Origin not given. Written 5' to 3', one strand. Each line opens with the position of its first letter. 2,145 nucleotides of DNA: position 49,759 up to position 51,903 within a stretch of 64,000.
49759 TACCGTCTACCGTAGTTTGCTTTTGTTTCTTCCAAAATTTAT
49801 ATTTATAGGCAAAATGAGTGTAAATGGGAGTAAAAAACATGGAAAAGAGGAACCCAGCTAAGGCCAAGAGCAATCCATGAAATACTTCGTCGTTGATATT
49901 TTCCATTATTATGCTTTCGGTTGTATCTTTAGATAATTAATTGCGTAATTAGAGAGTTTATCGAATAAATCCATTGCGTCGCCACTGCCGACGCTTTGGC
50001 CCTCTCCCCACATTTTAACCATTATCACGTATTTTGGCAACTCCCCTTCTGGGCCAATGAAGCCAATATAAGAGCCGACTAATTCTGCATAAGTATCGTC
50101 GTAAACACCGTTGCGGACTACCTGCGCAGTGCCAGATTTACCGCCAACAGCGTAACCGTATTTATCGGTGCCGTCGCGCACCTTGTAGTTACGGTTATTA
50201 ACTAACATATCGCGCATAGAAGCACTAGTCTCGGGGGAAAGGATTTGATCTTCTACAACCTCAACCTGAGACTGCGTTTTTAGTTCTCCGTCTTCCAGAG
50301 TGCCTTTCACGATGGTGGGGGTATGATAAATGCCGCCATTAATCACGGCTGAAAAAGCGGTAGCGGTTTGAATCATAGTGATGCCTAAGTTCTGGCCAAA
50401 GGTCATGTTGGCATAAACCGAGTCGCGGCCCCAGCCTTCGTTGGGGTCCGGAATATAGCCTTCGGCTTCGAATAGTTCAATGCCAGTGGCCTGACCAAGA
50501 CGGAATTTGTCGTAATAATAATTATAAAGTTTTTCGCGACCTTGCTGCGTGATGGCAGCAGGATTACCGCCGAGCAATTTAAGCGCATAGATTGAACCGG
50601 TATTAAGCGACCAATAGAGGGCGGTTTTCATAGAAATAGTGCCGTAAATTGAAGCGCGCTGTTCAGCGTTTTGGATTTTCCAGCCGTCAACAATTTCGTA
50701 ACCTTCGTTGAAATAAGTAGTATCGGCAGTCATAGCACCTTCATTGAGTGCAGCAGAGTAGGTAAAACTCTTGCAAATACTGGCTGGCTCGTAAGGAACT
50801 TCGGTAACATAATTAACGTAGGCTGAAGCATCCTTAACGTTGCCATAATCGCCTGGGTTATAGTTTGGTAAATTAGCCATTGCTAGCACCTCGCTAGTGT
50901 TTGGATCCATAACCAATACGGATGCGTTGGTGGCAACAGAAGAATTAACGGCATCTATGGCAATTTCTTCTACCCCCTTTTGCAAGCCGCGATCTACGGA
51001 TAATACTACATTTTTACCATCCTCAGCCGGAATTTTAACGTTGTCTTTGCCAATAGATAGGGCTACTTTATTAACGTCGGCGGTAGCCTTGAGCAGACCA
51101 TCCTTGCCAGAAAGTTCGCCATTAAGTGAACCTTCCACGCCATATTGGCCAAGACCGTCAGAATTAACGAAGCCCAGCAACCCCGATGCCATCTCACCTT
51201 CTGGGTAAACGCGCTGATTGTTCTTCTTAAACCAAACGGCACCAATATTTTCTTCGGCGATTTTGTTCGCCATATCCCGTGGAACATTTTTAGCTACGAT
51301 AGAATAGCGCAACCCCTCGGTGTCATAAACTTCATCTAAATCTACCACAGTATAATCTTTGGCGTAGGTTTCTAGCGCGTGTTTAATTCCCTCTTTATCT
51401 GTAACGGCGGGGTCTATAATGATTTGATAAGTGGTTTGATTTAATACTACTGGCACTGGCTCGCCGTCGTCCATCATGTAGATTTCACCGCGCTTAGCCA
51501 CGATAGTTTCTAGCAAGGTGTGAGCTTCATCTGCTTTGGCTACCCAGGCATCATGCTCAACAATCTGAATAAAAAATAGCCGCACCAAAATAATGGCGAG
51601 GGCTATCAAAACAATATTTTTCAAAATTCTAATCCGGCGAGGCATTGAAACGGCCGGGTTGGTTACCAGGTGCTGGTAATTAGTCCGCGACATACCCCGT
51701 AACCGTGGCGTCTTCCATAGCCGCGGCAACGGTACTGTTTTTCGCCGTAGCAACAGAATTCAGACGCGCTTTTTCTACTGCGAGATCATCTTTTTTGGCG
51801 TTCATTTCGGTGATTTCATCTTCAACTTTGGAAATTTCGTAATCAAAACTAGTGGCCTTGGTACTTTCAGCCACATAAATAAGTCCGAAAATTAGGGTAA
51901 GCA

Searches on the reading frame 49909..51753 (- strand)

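Call 75: search_protein_families(library=pfam, proteins=[window:49909-51753:-], max_evalue=0.001)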
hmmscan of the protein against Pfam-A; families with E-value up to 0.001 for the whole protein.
window:49909-51753:- (614 aa): 3 families
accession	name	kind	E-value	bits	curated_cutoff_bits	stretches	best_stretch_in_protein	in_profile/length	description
PF00905.27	Transpeptidase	-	1.8e-47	162.4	22.1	1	278-592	2-289/299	Penicillin binding protein transpeptidase domain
PF03717.20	PBP_dimer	-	1.6e-08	35.6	24.4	1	84-220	2-150/180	Penicillin-binding Protein dimerisation domain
PF21922.1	PBP_dimer_2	-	7.7e-05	23.3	27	1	180-220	24-63/83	Penicillin binding protein A dimerisation domain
